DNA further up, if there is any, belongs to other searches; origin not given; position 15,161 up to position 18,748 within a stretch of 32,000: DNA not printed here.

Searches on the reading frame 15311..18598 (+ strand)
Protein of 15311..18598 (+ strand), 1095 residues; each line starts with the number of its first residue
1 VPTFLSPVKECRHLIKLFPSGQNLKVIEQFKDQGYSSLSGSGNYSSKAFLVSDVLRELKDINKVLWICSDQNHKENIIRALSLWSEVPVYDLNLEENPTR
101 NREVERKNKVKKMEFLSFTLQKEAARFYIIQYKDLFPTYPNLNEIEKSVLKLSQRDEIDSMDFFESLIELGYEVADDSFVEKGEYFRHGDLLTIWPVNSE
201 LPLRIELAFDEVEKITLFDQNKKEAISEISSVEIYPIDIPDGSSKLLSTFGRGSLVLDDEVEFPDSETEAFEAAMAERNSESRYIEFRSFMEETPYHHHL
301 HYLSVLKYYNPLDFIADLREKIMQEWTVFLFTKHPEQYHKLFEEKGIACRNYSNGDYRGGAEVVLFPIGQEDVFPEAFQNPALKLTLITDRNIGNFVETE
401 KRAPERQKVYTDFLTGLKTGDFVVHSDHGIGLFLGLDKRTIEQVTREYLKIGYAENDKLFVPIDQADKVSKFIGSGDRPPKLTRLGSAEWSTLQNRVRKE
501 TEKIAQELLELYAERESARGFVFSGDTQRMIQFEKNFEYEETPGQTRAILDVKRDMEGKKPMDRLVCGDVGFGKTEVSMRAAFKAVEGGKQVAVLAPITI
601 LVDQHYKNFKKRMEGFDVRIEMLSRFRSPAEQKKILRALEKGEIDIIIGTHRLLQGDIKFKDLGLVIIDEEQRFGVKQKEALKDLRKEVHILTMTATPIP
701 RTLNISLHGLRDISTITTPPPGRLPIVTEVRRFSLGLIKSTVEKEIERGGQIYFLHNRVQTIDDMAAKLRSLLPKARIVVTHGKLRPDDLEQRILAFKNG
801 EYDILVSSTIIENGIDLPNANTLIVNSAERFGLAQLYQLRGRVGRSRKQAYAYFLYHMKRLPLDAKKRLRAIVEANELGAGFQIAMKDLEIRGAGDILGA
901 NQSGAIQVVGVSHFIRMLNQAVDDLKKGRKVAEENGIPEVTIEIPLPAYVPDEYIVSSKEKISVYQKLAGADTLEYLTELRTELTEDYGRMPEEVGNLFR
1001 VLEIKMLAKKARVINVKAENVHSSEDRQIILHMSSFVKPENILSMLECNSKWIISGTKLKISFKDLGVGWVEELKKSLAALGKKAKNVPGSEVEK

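Call 64: search_protein_families(library=pfam, proteins=[window:15311-18598:+], max_evalue=0.0001)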
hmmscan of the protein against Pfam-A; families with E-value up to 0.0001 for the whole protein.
window:15311-18598:+ (1095 aa): 6 families
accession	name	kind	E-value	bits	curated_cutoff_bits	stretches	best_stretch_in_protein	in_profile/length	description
PF00270.35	DEAD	-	2.5e-25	89.6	26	1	542-702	1-163/167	DEAD/DEAH box helicase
PF00271.37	Helicase_C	-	2.4e-21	76.5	23.5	1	743-846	7-109/110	Helicase conserved C-terminal domain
PF02559.22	CarD_TRCF_RID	-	3.4e-20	72.3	23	1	417-473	1-57/57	CarD-like/TRCF RID domain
PF03461.20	TRCF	-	1.2e-19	70.9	25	1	945-1020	2-77/95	TRCF domain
PF17757.6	UvrB_inter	-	2.1e-16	60.2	22.9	1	150-237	1-88/91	UvrB interaction domain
PF04851.21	ResIII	-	1.1e-11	45.4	22.5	1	540-698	3-162/164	Type III restriction enzyme, res subunit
